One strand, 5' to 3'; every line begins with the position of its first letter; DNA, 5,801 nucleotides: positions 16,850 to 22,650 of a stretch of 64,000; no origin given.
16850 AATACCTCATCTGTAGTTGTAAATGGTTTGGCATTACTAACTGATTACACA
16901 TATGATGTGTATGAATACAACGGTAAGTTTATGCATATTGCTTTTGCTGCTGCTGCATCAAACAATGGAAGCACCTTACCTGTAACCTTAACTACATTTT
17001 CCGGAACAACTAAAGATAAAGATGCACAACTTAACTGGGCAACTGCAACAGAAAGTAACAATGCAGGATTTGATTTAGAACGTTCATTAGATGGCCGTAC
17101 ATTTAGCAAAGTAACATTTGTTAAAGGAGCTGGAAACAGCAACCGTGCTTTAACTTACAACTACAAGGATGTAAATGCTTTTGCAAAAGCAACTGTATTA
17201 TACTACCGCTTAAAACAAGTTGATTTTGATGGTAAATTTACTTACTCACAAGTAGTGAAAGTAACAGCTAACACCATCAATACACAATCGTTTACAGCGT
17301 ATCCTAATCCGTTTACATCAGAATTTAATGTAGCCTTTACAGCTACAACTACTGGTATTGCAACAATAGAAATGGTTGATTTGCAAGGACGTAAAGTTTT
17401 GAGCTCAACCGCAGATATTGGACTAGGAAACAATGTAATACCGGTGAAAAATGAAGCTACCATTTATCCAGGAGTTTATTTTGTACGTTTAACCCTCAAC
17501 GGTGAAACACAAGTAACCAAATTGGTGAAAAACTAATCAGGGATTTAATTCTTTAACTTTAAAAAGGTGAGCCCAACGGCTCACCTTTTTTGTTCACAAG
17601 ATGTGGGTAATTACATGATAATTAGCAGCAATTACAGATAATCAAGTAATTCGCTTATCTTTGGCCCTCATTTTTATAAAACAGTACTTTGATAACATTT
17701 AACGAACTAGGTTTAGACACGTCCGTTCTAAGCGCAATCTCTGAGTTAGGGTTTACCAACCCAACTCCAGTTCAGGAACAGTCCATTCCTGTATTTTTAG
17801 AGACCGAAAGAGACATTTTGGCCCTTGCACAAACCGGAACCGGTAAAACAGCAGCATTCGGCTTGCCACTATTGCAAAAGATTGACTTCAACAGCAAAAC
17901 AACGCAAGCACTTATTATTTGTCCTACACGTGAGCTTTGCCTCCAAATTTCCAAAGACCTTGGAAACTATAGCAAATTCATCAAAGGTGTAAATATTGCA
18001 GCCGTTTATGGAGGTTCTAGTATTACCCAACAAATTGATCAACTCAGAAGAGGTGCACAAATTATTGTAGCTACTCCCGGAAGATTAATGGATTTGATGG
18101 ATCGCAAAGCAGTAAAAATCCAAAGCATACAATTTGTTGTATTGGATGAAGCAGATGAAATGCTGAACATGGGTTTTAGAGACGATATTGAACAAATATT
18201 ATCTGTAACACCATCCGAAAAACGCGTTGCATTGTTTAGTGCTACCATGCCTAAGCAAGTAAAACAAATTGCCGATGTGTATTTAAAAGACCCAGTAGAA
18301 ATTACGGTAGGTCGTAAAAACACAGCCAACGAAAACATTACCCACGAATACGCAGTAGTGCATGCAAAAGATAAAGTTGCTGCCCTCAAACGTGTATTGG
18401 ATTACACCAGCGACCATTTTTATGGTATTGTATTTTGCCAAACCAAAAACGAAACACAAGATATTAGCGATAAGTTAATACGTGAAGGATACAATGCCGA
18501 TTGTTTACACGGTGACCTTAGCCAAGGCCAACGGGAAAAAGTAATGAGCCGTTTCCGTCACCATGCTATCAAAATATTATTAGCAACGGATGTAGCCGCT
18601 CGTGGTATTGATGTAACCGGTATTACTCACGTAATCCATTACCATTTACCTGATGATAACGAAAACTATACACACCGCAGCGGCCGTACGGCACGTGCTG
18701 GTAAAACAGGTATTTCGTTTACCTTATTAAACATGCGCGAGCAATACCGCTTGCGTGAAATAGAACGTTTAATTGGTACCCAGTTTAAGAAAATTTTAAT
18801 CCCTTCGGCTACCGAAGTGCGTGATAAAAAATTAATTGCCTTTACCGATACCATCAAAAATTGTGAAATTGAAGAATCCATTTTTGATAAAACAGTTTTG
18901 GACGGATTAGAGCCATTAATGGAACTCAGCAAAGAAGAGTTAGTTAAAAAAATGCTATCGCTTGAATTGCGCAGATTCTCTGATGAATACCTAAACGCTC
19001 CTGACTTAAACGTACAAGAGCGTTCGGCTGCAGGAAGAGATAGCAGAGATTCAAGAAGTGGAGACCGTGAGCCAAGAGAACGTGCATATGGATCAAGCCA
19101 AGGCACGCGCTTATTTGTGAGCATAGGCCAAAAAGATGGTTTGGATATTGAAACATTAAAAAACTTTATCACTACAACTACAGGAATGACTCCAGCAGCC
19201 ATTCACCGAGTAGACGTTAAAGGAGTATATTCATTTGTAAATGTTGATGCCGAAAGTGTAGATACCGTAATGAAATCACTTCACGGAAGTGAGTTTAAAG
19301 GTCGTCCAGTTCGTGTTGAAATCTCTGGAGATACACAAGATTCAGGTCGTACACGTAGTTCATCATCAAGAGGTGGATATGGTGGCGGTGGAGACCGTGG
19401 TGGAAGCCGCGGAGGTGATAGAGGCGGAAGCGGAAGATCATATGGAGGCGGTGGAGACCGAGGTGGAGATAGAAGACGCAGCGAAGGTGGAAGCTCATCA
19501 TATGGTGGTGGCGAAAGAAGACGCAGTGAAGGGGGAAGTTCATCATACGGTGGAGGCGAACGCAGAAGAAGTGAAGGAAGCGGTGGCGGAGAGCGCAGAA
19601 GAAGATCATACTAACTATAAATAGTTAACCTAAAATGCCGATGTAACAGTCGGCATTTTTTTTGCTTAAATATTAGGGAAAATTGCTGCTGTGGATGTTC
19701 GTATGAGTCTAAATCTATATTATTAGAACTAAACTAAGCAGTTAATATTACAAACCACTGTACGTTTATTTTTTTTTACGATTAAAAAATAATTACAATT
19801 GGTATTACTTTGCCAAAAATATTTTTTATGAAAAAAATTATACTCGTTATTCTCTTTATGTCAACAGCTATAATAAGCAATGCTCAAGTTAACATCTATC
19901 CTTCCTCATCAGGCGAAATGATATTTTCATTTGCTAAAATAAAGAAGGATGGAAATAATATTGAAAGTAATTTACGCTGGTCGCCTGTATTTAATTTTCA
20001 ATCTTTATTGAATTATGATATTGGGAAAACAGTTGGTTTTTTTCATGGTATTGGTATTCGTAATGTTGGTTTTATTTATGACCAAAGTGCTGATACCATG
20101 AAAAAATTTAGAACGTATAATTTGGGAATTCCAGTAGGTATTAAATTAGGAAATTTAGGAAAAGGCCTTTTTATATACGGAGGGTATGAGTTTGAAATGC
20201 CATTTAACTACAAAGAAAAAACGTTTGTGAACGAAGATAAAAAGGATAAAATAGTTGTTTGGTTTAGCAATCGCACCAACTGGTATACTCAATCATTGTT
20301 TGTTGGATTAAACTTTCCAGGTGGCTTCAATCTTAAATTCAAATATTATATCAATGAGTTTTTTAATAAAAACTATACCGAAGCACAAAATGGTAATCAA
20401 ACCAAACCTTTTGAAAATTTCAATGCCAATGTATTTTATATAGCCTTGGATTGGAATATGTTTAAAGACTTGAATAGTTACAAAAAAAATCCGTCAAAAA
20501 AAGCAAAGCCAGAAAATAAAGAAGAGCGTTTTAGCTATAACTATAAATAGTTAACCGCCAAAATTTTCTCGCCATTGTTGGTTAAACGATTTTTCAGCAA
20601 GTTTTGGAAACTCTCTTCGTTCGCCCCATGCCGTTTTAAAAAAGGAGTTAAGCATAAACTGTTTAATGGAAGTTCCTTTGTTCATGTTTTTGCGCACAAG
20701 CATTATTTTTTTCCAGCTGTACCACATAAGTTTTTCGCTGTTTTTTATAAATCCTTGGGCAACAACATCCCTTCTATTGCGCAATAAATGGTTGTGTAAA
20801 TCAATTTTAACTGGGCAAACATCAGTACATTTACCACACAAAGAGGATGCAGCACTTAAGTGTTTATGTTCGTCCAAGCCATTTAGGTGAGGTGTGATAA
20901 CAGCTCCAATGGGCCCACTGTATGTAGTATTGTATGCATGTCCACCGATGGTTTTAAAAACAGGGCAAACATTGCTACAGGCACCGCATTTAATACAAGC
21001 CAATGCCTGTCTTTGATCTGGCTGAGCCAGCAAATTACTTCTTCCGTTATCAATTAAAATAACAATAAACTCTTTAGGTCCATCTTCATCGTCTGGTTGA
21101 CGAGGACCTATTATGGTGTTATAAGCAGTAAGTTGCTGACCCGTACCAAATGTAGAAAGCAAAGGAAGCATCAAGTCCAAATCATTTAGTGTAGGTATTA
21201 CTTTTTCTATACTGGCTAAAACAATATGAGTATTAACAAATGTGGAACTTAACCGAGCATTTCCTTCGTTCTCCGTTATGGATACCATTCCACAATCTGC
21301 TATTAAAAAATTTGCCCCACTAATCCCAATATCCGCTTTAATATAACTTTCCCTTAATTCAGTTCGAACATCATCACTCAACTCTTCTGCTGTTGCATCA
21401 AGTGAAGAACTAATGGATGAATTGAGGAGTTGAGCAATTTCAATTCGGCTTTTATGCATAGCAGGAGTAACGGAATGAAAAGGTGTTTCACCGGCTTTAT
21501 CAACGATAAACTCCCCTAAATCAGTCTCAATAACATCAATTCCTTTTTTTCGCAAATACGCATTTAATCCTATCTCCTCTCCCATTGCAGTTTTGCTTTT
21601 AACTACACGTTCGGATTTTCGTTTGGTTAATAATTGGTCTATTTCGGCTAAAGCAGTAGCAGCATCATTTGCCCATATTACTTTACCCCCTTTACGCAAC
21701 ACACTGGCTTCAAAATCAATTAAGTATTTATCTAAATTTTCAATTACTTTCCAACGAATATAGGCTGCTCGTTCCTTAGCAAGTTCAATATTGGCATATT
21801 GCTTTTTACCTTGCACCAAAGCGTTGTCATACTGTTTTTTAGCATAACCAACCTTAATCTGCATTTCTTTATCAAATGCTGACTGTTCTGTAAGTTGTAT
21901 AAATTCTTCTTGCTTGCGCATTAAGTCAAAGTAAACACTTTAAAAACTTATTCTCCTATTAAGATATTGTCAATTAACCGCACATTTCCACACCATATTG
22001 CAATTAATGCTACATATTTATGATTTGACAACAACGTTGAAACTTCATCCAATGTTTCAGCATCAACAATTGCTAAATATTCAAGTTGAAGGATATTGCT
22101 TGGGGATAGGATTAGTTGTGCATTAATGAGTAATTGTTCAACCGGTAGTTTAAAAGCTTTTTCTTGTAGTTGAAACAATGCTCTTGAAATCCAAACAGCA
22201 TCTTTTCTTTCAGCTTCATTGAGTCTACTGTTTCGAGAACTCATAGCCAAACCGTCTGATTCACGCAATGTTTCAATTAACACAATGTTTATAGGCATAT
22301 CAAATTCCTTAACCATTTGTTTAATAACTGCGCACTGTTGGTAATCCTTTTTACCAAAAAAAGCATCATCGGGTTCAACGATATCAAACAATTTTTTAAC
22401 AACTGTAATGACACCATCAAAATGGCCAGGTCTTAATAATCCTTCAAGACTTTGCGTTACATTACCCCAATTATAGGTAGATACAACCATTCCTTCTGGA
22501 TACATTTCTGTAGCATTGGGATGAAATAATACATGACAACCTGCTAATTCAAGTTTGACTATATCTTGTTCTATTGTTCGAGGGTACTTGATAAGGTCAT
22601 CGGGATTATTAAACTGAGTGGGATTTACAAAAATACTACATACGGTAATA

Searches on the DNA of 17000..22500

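Call 47: search_rna_families(source=window, start=17000, end=22500, threshold=evalue, max_evalue=1)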
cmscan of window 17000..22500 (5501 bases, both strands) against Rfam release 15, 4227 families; matches with E-value up to 1: 5.
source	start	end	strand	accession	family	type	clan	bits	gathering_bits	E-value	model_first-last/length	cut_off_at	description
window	19595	19662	+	RF02891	AgrB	Gene; antisense;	-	24.4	40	0.78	1-84/84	no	ArsR-gov region gene B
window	20036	20108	-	RF03642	MIR5743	Gene; miRNA;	-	23.1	111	0.66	1-81/81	no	MIR5743 microRNA precursor family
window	17555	17611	-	RF02066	STnc320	Gene; sRNA;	-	22.4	50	0.84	1-55/55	no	Salmonella enterica sRNA STnc320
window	17540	17597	+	RF02056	STnc390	Gene; sRNA;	-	21.1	50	0.47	1-60/60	no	Salmonella sRNA STnc390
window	22006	22083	-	RF02111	IS009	Gene;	-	20.2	117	0.13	1-199/199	no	IS009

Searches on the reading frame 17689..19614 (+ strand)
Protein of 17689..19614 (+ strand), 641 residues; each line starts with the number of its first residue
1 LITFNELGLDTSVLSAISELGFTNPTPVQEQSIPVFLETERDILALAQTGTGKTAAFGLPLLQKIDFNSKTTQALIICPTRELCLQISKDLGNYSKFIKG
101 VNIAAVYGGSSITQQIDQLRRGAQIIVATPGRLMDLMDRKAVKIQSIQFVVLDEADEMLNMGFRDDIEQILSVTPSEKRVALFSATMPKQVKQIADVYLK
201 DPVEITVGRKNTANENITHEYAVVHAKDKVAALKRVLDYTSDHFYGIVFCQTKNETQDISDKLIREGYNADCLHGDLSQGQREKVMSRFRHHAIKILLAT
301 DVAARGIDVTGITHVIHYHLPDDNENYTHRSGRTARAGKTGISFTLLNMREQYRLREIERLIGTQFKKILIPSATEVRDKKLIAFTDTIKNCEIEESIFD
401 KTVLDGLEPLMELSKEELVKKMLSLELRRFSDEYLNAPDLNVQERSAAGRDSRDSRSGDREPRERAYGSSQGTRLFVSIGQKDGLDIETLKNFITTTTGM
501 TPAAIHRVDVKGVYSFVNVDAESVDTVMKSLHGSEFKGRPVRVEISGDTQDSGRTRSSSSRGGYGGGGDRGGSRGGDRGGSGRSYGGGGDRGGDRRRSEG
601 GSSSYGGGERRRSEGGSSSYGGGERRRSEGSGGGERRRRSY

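Call 4: search_protein_families(library=pfam, proteins=[window:17689-19614:+], max_evalue=0.01)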
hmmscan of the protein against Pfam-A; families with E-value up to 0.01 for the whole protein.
window:17689-19614:+ (641 aa): 4 families
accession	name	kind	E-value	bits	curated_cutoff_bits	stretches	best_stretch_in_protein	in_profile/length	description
PF00270.35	DEAD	-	6.6e-51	172.8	26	1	26-194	1-167/167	DEAD/DEAH box helicase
PF00271.37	Helicase_C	-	1.2e-33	116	23.5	1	229-338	2-110/110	Helicase conserved C-terminal domain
PF03880.21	DbpA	-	3.4e-17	62.7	25.6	1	474-544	1-71/72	DbpA RNA binding domain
PF04851.21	ResIII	-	2e-07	31.5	22.5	1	25-187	4-162/164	Type III restriction enzyme, res subunit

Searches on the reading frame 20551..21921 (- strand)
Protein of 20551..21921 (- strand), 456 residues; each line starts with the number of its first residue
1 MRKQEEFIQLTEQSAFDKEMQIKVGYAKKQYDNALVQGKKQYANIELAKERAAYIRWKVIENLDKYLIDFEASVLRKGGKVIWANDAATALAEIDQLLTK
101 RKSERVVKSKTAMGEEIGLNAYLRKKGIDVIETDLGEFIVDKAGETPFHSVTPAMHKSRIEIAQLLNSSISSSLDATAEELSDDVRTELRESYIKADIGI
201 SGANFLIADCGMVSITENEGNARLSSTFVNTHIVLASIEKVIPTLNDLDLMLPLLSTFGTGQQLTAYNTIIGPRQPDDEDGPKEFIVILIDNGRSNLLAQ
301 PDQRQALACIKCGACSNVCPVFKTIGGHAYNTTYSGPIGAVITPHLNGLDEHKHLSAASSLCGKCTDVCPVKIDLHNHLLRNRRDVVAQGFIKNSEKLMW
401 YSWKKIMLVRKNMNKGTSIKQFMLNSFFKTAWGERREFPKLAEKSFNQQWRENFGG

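Call 4: search_protein_families(library=pfam, proteins=[window:20551-21921:-], max_evalue=0.01)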
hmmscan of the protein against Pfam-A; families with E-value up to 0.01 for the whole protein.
window:20551-21921:- (456 aa): 15 families
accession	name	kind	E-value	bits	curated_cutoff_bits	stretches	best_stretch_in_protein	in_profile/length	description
PF02589.21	LUD_dom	-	1.3e-35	123.2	22.6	1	70-290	4-189/189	LUD domain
PF13183.11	Fer4_8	-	4.6e-13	49.9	27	1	306-373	2-68/68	4Fe-4S dicluster domain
PF13237.11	Fer4_10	-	5.1e-08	33.2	25.5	1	305-325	5-22/53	4Fe-4S dicluster domain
PF13534.11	Fer4_17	-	5.1e-07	30.6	22.2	1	308-374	1-61/61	4Fe-4S dicluster domain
PF13187.11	Fer4_9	-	7.8e-07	29.5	27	1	302-321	30-49/52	4Fe-4S dicluster domain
PF00037.32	Fer4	-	5e-06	26.5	21.1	1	308-321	7-20/24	4Fe-4S binding domain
PF13484.11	Fer4_16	-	1.7e-05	25.9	30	1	309-371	2-65/66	4Fe-4S double cluster binding domain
PF12798.12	Fer4_3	-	3.6e-05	24.7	27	0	309-321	1-13/15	4Fe-4S binding domain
PF12838.12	Fer4_7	-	5.5e-05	24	27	1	309-373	2-52/52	4Fe-4S dicluster domain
PF13746.11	Fer4_18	-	6e-05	23.6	27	0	355-379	57-81/114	4Fe-4S dicluster domain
PF14697.11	Fer4_21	-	0.00012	22.6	35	0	308-325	40-57/59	4Fe-4S dicluster domain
PF12837.12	Fer4_6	-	0.00013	22.2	25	0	308-321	8-21/24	4Fe-4S binding domain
PF12800.12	Fer4_4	-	0.00035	21.1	24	0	308-321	3-16/17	4Fe-4S binding domain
PF12797.12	Fer4_2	-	0.0005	20.3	24.5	0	308-321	9-22/22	4Fe-4S binding domain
PF25160.1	LdpA_Fe-S-bd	-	0.0013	18.9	27.6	0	308-321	27-40/49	LdpA Fe-S cluster-binding domain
